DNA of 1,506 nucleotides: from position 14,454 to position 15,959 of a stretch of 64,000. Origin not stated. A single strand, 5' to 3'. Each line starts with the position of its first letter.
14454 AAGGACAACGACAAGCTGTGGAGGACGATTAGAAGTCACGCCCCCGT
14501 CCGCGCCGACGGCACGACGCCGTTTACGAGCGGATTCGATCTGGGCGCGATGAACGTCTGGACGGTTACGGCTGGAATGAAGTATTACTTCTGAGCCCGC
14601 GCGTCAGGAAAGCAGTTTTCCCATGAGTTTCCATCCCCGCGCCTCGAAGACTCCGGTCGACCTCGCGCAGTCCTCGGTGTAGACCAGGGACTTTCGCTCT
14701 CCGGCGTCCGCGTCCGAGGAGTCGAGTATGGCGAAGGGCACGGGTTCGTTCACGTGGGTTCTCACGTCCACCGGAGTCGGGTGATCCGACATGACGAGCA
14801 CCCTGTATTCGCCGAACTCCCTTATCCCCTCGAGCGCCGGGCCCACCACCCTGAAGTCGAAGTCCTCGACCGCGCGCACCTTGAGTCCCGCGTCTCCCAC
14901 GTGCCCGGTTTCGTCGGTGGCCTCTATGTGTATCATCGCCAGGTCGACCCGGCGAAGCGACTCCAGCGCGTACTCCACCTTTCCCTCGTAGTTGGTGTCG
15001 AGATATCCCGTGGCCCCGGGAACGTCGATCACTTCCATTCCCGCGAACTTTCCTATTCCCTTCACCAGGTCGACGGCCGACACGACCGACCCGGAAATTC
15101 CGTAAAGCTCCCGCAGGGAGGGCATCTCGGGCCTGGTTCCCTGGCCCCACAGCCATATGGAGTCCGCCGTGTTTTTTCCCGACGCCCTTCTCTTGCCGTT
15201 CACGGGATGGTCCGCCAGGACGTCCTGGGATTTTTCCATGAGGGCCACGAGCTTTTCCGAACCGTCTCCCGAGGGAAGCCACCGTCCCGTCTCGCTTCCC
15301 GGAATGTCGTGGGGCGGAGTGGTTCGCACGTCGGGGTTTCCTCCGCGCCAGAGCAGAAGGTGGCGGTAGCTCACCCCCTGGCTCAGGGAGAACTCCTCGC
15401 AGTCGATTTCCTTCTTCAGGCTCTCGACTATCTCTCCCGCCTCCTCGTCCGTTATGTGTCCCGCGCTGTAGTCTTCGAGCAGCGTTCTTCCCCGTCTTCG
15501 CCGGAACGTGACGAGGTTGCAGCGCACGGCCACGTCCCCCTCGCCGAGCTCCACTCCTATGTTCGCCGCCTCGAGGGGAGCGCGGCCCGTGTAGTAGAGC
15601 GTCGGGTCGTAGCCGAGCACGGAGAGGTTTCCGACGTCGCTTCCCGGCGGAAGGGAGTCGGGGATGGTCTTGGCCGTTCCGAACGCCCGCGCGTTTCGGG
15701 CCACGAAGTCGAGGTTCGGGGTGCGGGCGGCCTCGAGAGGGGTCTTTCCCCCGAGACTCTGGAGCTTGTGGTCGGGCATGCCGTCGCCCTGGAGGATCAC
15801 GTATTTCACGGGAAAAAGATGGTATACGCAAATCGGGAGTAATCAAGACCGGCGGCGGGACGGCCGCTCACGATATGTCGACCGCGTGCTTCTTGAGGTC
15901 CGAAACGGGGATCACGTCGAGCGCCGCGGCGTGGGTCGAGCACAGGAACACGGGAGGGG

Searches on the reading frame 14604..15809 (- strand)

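Call 4: search_protein_families(library=pfam, proteins=[window:14604-15809:-], max_evalue=0.1)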
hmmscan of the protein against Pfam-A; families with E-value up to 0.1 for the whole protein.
window:14604-15809:- (401 aa): 3 families
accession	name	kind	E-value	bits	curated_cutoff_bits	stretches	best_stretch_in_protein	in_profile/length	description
PF10143.14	PhosphMutase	-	7.1e-54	182.7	21.5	1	43-204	6-170/170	2,3-bisphosphoglycerate-independent phosphoglycerate mutase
PF01676.23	Metalloenzyme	-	1.7e-36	126.5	24.3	1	1-365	1-224/252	Metalloenzyme superfamily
PF01663.27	Phosphodiest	-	0.021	14.9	23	1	271-343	150-219/342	Type I phosphodiesterase / nucleotide pyrophosphatase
